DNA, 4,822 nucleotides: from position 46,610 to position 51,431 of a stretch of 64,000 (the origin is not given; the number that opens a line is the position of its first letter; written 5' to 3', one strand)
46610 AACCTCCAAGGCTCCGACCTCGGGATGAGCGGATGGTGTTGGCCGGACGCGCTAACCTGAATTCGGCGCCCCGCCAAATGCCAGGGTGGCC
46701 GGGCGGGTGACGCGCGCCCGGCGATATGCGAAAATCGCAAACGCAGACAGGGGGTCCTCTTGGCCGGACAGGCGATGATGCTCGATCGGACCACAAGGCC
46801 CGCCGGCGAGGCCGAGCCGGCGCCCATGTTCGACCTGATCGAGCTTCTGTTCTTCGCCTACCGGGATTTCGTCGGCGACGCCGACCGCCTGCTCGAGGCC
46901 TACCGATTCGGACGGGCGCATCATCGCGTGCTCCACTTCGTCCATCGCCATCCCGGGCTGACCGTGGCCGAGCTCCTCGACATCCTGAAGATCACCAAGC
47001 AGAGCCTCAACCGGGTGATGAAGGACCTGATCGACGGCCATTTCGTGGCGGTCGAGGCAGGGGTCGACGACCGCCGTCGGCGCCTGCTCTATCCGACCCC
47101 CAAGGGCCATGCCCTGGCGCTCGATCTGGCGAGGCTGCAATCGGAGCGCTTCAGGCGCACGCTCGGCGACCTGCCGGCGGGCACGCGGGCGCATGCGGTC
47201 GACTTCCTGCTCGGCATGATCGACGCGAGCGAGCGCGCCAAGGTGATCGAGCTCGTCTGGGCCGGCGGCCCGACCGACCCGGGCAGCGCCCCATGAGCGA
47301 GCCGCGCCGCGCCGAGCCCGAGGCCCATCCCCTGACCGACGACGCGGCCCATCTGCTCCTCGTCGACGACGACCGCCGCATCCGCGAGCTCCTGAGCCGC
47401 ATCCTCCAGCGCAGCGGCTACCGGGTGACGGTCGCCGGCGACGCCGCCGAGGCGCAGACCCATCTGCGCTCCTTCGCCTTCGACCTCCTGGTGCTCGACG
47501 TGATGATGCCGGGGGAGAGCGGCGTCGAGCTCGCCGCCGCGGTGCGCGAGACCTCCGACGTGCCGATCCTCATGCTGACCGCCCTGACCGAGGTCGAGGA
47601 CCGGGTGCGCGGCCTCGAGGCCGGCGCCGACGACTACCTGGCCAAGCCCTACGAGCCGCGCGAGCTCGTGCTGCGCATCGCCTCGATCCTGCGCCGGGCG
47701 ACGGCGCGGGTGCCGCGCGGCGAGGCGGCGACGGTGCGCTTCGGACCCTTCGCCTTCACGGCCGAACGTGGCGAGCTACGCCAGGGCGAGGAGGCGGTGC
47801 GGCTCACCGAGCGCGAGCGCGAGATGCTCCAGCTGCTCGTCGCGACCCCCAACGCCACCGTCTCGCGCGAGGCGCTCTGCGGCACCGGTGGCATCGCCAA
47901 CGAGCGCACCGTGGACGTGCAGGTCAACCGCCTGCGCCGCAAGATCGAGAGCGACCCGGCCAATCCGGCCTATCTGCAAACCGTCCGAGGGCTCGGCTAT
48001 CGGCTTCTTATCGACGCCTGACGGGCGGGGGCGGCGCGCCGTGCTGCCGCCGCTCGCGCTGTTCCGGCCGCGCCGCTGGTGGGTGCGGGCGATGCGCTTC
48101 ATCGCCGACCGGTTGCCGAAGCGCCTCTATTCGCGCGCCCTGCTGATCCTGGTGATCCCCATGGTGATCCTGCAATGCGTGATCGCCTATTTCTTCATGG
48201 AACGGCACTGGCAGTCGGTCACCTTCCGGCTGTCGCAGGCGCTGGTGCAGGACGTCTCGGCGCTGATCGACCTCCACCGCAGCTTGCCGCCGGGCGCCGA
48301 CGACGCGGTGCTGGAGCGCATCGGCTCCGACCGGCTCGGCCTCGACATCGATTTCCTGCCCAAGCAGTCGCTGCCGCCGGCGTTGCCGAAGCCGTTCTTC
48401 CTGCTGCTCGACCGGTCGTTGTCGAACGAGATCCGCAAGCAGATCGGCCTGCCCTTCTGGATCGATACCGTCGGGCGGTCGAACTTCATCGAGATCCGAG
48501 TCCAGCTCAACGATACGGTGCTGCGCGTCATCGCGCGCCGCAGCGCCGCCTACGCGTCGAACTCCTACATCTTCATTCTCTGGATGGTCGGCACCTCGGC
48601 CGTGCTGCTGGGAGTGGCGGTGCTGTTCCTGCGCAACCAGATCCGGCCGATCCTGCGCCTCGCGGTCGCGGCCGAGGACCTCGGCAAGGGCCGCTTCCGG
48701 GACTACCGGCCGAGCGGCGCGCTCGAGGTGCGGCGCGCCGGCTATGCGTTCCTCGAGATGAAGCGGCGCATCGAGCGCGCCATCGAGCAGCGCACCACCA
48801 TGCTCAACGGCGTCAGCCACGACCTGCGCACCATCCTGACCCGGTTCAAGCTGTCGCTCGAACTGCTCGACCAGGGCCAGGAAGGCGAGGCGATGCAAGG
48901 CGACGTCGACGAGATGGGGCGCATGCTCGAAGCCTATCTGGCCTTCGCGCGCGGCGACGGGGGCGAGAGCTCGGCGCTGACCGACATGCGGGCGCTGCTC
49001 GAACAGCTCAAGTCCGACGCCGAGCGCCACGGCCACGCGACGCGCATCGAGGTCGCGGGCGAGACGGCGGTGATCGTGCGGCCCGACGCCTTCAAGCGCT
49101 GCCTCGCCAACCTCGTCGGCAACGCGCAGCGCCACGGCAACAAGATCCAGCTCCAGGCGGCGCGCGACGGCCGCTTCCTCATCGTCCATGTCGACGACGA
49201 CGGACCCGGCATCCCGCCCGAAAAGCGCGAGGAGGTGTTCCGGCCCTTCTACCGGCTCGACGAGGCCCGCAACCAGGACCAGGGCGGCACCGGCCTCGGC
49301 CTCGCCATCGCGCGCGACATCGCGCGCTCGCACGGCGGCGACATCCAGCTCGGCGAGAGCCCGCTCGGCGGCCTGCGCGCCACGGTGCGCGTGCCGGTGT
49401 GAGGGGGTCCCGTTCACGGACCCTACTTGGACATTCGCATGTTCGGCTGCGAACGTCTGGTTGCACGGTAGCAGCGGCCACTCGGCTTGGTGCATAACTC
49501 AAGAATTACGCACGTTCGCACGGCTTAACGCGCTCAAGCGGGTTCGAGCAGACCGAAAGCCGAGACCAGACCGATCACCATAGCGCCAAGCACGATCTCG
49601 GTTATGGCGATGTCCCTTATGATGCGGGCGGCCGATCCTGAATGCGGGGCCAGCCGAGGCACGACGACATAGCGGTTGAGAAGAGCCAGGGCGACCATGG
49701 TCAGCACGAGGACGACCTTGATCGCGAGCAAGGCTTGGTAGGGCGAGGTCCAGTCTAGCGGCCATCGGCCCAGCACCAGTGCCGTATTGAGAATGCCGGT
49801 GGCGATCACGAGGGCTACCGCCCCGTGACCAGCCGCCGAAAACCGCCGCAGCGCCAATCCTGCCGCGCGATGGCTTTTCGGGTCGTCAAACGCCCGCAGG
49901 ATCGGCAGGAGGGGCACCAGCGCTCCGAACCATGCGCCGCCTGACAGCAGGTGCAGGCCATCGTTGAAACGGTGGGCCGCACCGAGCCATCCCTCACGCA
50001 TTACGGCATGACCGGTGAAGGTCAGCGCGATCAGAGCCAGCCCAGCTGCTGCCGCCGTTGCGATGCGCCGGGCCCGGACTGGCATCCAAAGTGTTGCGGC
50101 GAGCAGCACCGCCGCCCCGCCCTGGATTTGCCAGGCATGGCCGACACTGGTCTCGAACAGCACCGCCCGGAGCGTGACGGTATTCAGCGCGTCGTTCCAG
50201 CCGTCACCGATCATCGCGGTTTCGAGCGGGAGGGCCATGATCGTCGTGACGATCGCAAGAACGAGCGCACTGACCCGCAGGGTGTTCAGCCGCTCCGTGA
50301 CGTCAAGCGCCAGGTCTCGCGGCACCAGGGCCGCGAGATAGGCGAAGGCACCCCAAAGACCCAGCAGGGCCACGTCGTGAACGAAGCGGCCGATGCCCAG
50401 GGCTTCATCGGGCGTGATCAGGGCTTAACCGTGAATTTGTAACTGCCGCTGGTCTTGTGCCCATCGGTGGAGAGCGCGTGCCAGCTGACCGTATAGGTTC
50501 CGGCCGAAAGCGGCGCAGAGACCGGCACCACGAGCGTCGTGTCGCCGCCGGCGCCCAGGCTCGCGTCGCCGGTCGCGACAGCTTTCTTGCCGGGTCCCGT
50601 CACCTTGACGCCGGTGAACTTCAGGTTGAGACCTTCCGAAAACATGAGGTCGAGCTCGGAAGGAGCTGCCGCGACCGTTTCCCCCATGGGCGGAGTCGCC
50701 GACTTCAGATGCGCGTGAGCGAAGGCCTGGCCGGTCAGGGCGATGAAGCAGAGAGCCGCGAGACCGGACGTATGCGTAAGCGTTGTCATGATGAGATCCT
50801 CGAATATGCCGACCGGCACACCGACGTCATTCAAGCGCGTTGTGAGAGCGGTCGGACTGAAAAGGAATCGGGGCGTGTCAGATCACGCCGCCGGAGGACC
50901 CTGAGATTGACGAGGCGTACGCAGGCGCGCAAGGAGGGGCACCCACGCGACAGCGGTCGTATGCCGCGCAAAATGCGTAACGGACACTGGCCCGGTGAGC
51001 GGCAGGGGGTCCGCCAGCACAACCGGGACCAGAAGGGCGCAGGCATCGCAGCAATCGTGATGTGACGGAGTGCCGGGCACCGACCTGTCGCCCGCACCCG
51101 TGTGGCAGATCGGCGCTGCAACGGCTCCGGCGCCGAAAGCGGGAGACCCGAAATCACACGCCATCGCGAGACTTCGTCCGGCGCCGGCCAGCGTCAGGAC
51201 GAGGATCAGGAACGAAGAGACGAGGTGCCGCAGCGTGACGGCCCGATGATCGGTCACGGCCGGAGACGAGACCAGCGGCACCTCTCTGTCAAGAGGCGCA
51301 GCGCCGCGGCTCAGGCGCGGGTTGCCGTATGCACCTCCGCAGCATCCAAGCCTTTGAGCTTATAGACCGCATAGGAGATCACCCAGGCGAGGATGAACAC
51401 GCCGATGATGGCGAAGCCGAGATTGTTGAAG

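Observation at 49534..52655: B12 riboswitch apparently heading a NiCoT-DUF2946-copC-copD run: CopCD possibly used for cobalt handling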

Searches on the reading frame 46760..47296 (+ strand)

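Call 54: search_protein_families(library=pfam, proteins=[window:46760-47296:+], max_evalue=0.01)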
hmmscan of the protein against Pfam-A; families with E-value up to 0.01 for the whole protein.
window:46760-47296:+ (178 aa): 5 families
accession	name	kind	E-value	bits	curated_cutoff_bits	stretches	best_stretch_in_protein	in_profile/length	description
PF12802.13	MarR_2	-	1.2e-13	51.4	27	1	52-107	5-61/61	MarR family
PF01047.28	MarR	-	2.5e-06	27.7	24.6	1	53-106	4-57/59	MarR family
PF13463.12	HTH_27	-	0.00023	21.8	22.2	1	52-116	3-68/68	Winged helix DNA-binding domain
PF13412.12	HTH_24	-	0.0014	18.6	21.9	1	55-92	6-43/48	Winged helix-turn-helix DNA-binding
PF12840.13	HTH_20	-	0.0026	18.1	27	1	56-98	8-50/51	Helix-turn-helix domain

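Call 88: search_protein_families(library=ncbifam, proteins=[window:46760-47296:+], max_evalue=0.001)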
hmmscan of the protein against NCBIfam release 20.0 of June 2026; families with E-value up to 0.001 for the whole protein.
window:46760-47296:+ (178 aa): 4 families
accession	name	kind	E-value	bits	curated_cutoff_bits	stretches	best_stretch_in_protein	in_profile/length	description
NF053777.1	Saro0803TransReg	equivalog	0.00031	20.4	200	1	56-124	41-108/140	Saro_0803 family transcriptional regulator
NF045593.1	bilirub_TF_BilQ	equivalog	0.00036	20.3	125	1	36-137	14-115/135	bilirubin utilization transcriptional regulator BilQ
NF053606.1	Sta1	subfamily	0.00078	19.5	80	0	48-112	16-82/100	Sta1 family transcriptional regulator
TIGR02337.1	HpaR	equivalog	0.00093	19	121.2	0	54-132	30-108/130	homoprotocatechuate degradation operon regulator HpaR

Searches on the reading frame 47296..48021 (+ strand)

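Call 54: search_protein_families(library=pfam, proteins=[window:47296-48021:+], max_evalue=0.01)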
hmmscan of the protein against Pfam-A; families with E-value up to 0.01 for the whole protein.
window:47296-48021:+ (241 aa): 2 families
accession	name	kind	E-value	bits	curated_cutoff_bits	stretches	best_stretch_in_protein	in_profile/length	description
PF00072.30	Response_reg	-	2.7e-29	102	30.2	1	21-128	2-110/111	Response regulator receiver domain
PF00486.34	Trans_reg_C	-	3.8e-18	65.8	26.2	1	166-237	2-77/77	Transcriptional regulatory protein, C terminal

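Call 88: search_protein_families(library=ncbifam, proteins=[window:47296-48021:+], max_evalue=0.001)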
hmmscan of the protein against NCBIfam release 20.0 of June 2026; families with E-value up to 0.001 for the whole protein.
window:47296-48021:+ (241 aa): 101 families (the best 25 are shown)
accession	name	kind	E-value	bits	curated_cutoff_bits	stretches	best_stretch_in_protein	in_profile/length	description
NF007005.1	PRK09468.1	equivalog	5e-61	206.1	331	1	18-238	4-232/237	osmolarity response regulator transcription factor OmpR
NF045944.1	ResRegRpaBCyano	equivalog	4.3e-59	199.7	330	1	21-236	1-226/229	response regulator transcription factor RpaB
NF040689.1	MtrAB_MtrA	equivalog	1.7e-55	187.7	300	1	21-236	2-217/219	MtrAB system response regulator MtrA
TIGR02154.1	PhoB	equivalog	5.1e-50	169.9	296.2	1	18-237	3-225/226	phosphate regulon transcriptional regulator PhoB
NF041733.1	resp_reg_CseB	equivalog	4.2e-49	167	350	1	19-237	2-226/228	two-component system response regulator CseB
NF040534.1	resp_reg_YycF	equivalog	1.4e-46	158.6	340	1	20-237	3-227/231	response regulator YycF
NF053854.1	RespRegPhoBBctds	equivalog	7.4e-45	153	270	1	20-236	1-223/225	two-component system response regulator PhoB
NF008296.0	PRK11083.1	equivalog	2.2e-44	151.6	273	1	18-237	4-225/228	two-component system response regulator CreB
NF007982.1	PRK10710.1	equivalog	1.9e-43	148.7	380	1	17-237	7-227/235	envelope stress response regulator BaeR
NF008034.0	PRK10766.1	equivalog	2.7e-43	148.1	275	1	18-237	3-226/231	two-component system response regulator TorR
NF051850.1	RespRegRprY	equivalog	4.8e-43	147.2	370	1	15-239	2-228/234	response regulator transcription factor RprY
NF008199.0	PRK10955.1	equivalog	9.3e-40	137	341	1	19-237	3-228/232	envelope stress response regulator transcription factor CpxR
NF007546.0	PRK10161.1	equivalog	2.9e-39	135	471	1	18-237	3-225/229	phosphate response regulator transcription factor PhoB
TIGR01387.1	cztR_silR_copR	subfamily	1.9e-38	132.3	279.2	1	20-237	1-218/218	heavy metal response regulator transcription factor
NF033120.0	vanR_FM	exception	5.5e-38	130.9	460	1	20-236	6-228/231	vancomycin resistance response regulator transcription factor, VanR-F/VanR-M family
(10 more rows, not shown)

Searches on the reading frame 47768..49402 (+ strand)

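Call 54: search_protein_families(library=pfam, proteins=[window:47768-49402:+], max_evalue=0.01)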
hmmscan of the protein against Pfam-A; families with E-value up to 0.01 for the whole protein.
window:47768-49402:+ (544 aa): 4 families
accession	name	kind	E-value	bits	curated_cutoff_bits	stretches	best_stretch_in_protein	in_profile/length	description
PF02518.31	HATPase_c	-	1e-23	84.3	26.4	1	439-543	3-108/111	Histidine kinase-, DNA gyrase B-, and HSP90-like ATPase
PF00512.31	HisKA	-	1.1e-07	32.3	26.9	1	342-399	2-66/66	His Kinase A (phospho-acceptor) domain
PF13581.12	HATPase_c_2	-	0.00022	21.7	27.4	1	446-520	40-110/127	Histidine kinase-like ATPase domain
PF00672.30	HAMP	-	0.0066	17.2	25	1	287-336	2-52/53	HAMP domain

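Call 88: search_protein_families(library=ncbifam, proteins=[window:47768-49402:+], max_evalue=0.001)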
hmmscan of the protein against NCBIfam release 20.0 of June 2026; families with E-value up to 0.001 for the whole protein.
window:47768-49402:+ (544 aa): 76 families (the best 25 are shown)
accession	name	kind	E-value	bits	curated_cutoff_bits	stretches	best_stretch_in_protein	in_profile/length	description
NF007004.0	PRK09467.1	equivalog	7e-58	196.5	415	1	270-544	159-436/440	two-component system sensor histidine kinase EnvZ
NF007898.0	PRK10604.1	equivalog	9.8e-48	163.4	478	1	280-544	148-423/433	two-component system sensor histidine kinase RstB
NF007007.0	PRK09470.1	equivalog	1.6e-47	162.5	486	1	286-544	186-459/463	envelope stress sensor histidine kinase CpxA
NF012163.2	BaeS_SmeS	equivalog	2.6e-34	118.9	500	1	270-542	165-456/457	sensor histidine kinase efflux regulator BaeS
NF040691.1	MtrAB_MtrB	equivalog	2e-31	109.6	450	1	279-530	200-478/507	MtrAB system histidine kinase MtrB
TIGR01386.1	cztS_silS_copS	subfamily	2.5e-30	105.9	292.55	1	269-529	166-444/457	heavy metal sensor histidine kinase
NF033092.0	HK_WalK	equivalog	1.3e-29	103.2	725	1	341-531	371-581/594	cell wall metabolism sensor histidine kinase WalK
TIGR02966.1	phoR_proteo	equivalog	2.3e-28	99.2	334.2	1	335-528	107-319/333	phosphate regulon sensor histidine kinase PhoR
NF007837.0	PRK10549.1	equivalog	1.3e-27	96.6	603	1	272-544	167-458/466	envelope stress sensor histidine kinase BaeS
NF045900.1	HisKinCpxALeg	equivalog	2.6e-27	95.6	800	1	296-543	181-450/451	two-component system sensor histidine kinase CpxA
NF033091.0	HK_VanS_ACDEFG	equivalog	3.5e-24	85.4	400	1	405-528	149-279/293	vancomycin resistance histidine kinase VanS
NF046044.1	PnpS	equivalog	1.5e-23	83.5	400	1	409-529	253-376/390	two-component system histidine kinase PnpS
NF012226.0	AdeS_HK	equivalog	4e-22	78.8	500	1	433-528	241-338/353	two-component sensor histidine kinase AdeS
NF008312.0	PRK11100.1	equivalog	1.4e-21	76.9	356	1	270-543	188-473/477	two-component system sensor histidine kinase CreC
NF008077.0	PRK10815.1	equivalog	9.5e-20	70.7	497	1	277-540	201-476/488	two-component system sensor histidine kinase PhoQ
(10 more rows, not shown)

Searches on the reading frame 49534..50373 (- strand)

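Call 3: search_protein_families(library=pfam, proteins=[window:49534-50373:-], max_evalue=0.01)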
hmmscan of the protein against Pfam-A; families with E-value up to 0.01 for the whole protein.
window:49534-50373:- (279 aa): 1 family
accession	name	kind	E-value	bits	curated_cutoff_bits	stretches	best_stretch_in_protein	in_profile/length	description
PF05425.18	CopD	-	2.2e-21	76.6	32.1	1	174-272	3-104/105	Copper resistance protein D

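Call 4: search_protein_families(library=ncbifam, proteins=[window:49534-50373:-], max_evalue=0.01)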
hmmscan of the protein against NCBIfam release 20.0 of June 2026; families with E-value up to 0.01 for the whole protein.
window:49534-50373:- (279 aa): 2 families
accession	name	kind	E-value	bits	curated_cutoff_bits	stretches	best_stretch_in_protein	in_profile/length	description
NF033808.0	copper_CopD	equivalog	5.3e-75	252.8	195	1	2-279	14-295/295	copper homeostasis membrane protein CopD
NF038018.1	qmoC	equivalog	0.0099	15.4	300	0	184-272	230-314/360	quinone-interacting membrane-bound oxidoreductase complex subunit QmoC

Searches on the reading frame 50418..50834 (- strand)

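Call 3: search_protein_families(library=pfam, proteins=[window:50418-50834:-], max_evalue=0.01)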
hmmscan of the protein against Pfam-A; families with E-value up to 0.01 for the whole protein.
window:50418-50834:- (138 aa): 2 families
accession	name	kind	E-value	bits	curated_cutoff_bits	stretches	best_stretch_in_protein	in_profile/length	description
PF04234.18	CopC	-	1.9e-24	86.9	23.3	1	40-136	1-92/92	CopC domain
PF13860.13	FlgD_ig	-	0.0083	16.5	27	0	108-137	44-74/79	FlgD Ig-like domain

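Call 4: search_protein_families(library=ncbifam, proteins=[window:50418-50834:-], max_evalue=0.01)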
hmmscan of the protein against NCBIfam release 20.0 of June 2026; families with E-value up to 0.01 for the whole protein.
window:50418-50834:- (138 aa): 2 families
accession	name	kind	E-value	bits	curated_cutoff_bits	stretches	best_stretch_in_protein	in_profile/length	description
NF033814.1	copper_CopC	equivalog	2.7e-36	124.2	95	1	32-137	3-107/107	copper homeostasis periplasmic binding protein CopC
NF007636.0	PRK10301.1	equivalog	1.2e-29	102.7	129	1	21-137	8-124/124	CopC domain-containing protein YobA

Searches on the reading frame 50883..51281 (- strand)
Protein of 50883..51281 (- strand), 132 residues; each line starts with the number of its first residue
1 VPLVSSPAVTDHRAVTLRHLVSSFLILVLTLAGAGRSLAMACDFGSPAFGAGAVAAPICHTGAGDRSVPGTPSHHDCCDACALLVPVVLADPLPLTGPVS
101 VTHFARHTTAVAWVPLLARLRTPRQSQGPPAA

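Call 3: search_protein_families(library=pfam, proteins=[window:50883-51281:-], max_evalue=0.01)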
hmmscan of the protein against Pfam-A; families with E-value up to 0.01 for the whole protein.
window:50883-51281:- (132 aa): 0 families

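Call 4: search_protein_families(library=ncbifam, proteins=[window:50883-51281:-], max_evalue=0.01)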
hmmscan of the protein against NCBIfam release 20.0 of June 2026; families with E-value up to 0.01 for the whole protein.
window:50883-51281:- (132 aa): 0 families

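Call 6: search_protein_families(library=pfam, proteins=[window:50883-51281:-], max_evalue=10)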
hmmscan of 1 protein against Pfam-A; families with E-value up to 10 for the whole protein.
window:50883-51281:- (132 aa): 1 family
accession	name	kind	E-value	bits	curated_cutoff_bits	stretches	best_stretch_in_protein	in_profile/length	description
PF11162.13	DUF2946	-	0.011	16.9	23.7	1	46-130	22-117/117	Protein of unknown function (DUF2946)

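Call 8: find_related_loci(query=window:50883-51281:-, collection=genome_contigs, flank=5000)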
Query window:50883-51281:- (132 aa) in genome_contigs; peptide patterns used: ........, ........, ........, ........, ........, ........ (x = any residue, [..] = any of these).
599 stretches matched a pattern (row limit reached: there are more); 6 encode a relative of the query (tblastn E <= 1e-3); 6 distinct loci.
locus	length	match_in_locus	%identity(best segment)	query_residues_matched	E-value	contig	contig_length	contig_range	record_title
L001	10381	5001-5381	59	5-132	1e-41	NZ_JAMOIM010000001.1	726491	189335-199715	Lichenifustis flavocetrariae strain BP6-180914 NODE_1_length_726491_cov_41.192063, whole genome shotgun sequence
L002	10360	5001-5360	48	9-130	5e-26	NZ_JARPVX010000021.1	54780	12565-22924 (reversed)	Lichenihabitans sp. Uapishka_5 NODE_21_length_54780_cov_128.330050, whole genome shotgun sequence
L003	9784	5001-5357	49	17-132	2e-23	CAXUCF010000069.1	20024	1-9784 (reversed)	MAG TPA_asm: uncultured Lichenihabitans sp. isolate public_SRR14722163_metawrap_bin.2 genome assembly, contig: public_SR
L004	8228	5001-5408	46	1-132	3e-21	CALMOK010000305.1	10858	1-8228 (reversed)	MAG TPA_asm: uncultured Alphaproteobacteria bacterium isolate SRR12240183_bin.5_CONCOCT_v1.1_MAG genome assembly, contig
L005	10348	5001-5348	45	17-132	1e-17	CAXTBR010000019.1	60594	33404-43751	MAG TPA_asm: uncultured Lichenihabitans sp. isolate public_SRR11456913_metawrap_bin.13 genome assembly, contig: public_S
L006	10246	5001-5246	42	52-132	8e-9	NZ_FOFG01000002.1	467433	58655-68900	Faunimonas pinastri strain A52C2, whole genome shotgun sequence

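Call 28: find_homologous_proteins(query=window:50883-51281:-, max_evalue=0.001)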
Query window:50883-51281:- (132 aa): 28 proteins with E <= 0.001 among 442 candidates.
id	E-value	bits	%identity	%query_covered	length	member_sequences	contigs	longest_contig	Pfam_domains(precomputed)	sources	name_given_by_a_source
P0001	1.9e-36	143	62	81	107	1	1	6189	-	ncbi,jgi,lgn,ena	jgi:hypothetical protein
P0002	5.2e-35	138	61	81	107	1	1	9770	-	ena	-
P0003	8.9e-33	131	62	81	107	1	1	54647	-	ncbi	-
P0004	1.8e-32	130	58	82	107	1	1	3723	-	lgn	-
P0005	7.5e-32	128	59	81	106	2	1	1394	-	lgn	-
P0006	1.2e-31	127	61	81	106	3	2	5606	-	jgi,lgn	-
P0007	2.3e-31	126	62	81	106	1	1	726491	-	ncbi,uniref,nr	ncbi:hypothetical protein [Lichenifustis flavocetrariae]|uniref:DUF2946 domain-containing protein n=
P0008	2.9e-31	126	61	81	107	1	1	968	-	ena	-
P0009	2.9e-31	126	62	81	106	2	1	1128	-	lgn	-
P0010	7.7e-31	125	61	81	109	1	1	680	-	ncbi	-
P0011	1.2e-29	121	60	81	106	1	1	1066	-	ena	-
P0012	1.8e-28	117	56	81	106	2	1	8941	-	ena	-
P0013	4.9e-28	116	54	88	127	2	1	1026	-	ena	-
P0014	7.5e-27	112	53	94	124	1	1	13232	-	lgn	-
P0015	8.0e-27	112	50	91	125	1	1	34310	-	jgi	jgi:hypothetical protein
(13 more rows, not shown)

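Call 34: find_encoding_contigs(protein=P0003, flank=6000, max_places=2)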
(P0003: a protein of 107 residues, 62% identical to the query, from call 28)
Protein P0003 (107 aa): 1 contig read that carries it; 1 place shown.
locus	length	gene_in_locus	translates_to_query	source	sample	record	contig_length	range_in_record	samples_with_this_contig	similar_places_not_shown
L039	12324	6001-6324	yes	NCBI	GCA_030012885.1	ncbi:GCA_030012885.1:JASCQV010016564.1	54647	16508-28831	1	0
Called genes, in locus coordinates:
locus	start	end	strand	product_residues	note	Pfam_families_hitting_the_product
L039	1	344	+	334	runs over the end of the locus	PF02492:cobW, PF07683:CobW_C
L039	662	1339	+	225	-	-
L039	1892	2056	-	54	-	PF02069:Metallothio_Pro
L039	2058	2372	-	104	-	PF12840:HTH_20 (weak), PF01022:HTH_5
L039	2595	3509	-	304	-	PF00950:ABC-3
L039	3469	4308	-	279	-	PF00005:ABC_tran, PF13304:AAA_21 (faint)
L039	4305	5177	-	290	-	PF01297:ZnuA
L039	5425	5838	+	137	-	-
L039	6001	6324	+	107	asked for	-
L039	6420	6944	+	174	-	PF04314:LpqE-like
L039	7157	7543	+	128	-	PF04234:CopC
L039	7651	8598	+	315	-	PF05425:CopD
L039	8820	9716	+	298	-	PF04240:Caroten_synth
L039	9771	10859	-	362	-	-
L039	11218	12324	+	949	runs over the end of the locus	PF05226:CHASE2, PF00990:GGDEF, PF00563:EAL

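Call 35: find_encoding_contigs(protein=P0015, flank=6000, max_places=2)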
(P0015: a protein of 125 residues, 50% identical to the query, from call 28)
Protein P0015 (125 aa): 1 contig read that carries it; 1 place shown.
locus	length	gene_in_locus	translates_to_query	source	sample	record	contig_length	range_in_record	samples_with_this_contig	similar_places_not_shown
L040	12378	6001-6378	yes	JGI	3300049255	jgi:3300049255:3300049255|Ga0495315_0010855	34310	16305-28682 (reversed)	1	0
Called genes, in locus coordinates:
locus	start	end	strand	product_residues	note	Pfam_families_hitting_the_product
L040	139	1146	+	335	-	PF00356:LacI, PF00532:Peripla_BP_1, PF13407:Peripla_BP_4, PF13377:Peripla_BP_3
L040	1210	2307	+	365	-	PF13407:Peripla_BP_4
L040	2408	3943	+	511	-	PF00005:ABC_tran, PF13304:AAA_21 (faint), PF00005:ABC_tran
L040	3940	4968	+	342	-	PF02653:BPD_transp_2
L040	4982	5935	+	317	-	PF04199:Cyclase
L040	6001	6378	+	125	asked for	-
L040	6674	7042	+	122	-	PF04234:CopC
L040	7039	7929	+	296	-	PF05425:CopD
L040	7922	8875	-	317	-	PF00126:HTH_1, PF03466:LysR_substrate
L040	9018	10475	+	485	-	PF07690:MFS_1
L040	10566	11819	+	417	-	PF01565:FAD_binding_4, PF04030:ALO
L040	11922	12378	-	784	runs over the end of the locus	PF13641:Glyco_tranf_2_3, PF00535:Glycos_transf_2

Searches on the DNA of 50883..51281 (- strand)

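Call 9: search_rna_families(sources=[L001, L002, L003, L004, L005, L006], threshold=gathering)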
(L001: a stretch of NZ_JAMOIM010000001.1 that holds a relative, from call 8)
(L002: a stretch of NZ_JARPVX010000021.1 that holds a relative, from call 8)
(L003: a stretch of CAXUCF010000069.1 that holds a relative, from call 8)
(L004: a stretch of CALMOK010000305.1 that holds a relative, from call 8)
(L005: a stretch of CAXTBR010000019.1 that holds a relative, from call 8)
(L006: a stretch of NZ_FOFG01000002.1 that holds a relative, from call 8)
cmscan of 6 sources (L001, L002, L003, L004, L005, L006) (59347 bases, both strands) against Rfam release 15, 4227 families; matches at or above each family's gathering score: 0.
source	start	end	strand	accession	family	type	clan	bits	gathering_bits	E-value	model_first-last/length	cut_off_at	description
